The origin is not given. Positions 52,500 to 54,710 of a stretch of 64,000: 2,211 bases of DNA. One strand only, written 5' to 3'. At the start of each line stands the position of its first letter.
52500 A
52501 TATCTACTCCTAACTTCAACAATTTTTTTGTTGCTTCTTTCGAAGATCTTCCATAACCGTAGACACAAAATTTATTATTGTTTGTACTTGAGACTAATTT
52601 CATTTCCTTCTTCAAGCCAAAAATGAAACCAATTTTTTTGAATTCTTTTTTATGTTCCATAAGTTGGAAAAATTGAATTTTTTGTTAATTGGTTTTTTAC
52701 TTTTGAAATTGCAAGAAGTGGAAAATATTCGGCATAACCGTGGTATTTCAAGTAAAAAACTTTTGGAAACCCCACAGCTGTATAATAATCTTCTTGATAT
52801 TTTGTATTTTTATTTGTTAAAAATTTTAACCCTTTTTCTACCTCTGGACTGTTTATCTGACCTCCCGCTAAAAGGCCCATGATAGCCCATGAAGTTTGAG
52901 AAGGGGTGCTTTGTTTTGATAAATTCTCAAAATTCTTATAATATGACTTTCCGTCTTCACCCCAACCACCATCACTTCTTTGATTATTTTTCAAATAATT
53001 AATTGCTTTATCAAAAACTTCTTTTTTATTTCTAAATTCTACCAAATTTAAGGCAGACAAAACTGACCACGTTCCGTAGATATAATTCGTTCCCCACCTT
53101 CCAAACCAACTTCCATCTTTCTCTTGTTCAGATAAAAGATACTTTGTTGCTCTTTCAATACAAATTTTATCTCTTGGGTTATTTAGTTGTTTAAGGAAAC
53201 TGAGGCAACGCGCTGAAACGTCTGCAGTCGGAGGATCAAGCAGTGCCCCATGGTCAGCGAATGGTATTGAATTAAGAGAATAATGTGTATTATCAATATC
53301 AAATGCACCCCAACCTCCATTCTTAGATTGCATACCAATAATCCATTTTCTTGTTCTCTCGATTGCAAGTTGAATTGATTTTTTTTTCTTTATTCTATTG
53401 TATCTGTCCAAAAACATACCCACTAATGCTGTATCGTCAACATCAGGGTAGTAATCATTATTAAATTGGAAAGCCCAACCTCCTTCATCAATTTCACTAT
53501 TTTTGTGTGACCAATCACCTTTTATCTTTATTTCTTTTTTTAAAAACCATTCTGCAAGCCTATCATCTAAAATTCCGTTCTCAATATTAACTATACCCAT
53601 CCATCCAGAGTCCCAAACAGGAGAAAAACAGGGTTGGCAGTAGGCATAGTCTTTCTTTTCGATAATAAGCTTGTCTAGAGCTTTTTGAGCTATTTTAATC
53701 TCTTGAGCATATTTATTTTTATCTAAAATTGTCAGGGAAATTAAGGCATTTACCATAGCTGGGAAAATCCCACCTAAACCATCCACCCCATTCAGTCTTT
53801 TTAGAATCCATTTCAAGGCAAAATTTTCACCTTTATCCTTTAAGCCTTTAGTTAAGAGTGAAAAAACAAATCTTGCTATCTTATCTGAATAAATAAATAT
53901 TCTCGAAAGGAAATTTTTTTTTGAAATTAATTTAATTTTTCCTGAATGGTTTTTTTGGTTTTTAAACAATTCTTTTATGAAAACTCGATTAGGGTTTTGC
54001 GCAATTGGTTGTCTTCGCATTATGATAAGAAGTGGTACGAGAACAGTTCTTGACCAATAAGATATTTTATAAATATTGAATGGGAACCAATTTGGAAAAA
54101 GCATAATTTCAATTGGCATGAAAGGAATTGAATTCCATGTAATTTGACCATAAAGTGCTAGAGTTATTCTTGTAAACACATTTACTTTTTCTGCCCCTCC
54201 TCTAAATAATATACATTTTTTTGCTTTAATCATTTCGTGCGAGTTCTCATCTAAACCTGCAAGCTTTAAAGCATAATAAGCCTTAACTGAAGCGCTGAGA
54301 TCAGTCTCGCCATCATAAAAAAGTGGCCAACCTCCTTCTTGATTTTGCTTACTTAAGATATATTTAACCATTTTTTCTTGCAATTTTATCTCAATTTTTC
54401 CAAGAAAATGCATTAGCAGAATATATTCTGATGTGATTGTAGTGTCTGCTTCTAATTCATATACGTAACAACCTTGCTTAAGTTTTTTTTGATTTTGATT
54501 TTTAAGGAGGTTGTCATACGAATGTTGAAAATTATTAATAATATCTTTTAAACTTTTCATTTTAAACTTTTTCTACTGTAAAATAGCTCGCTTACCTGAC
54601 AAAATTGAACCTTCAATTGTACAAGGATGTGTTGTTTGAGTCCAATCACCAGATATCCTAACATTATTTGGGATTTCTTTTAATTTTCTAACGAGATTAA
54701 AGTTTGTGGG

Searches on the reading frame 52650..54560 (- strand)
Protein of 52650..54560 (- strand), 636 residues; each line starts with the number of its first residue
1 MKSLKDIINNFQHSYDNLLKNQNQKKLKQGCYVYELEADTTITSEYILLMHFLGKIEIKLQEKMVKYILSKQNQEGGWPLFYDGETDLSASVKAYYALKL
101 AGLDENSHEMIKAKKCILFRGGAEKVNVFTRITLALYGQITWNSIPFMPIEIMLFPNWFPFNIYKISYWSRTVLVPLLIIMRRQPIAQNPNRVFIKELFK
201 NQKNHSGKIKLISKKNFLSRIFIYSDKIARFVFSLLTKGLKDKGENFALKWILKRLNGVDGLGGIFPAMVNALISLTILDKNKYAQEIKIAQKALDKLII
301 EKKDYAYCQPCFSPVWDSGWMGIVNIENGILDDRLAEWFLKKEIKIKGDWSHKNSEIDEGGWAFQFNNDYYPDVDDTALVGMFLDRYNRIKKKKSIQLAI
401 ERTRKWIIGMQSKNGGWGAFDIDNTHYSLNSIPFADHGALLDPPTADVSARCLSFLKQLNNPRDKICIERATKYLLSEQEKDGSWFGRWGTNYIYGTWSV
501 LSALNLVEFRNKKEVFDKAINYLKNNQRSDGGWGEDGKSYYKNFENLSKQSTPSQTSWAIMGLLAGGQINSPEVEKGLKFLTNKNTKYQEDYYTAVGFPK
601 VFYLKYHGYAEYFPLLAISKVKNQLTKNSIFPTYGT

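Call 10: search_protein_families(library=pfam, proteins=[window:52650-54560:-], max_evalue=0.00001)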
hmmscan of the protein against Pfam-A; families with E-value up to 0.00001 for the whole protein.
window:52650-54560:- (636 aa): 4 families
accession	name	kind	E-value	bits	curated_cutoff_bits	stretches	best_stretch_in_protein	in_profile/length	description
PF13243.12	SQHop_cyclase_C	-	2.4e-120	401.8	26.1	1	313-622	2-318/319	Squalene-hopene cyclase C-terminal domain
PF13249.12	SQHop_cyclase_N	-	9.9e-113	376.6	26.2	2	16-303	6-290/291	Squalene-hopene cyclase N-terminal domain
PF00432.27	Prenyltrans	-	7.5e-09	35.9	26.5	0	400-540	52-169/304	Prenyltransferase alpha-alpha toroid domain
PF07678.20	TED_complement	-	2e-07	30.8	22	0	21-79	243-297/312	A-macroglobulin TED domain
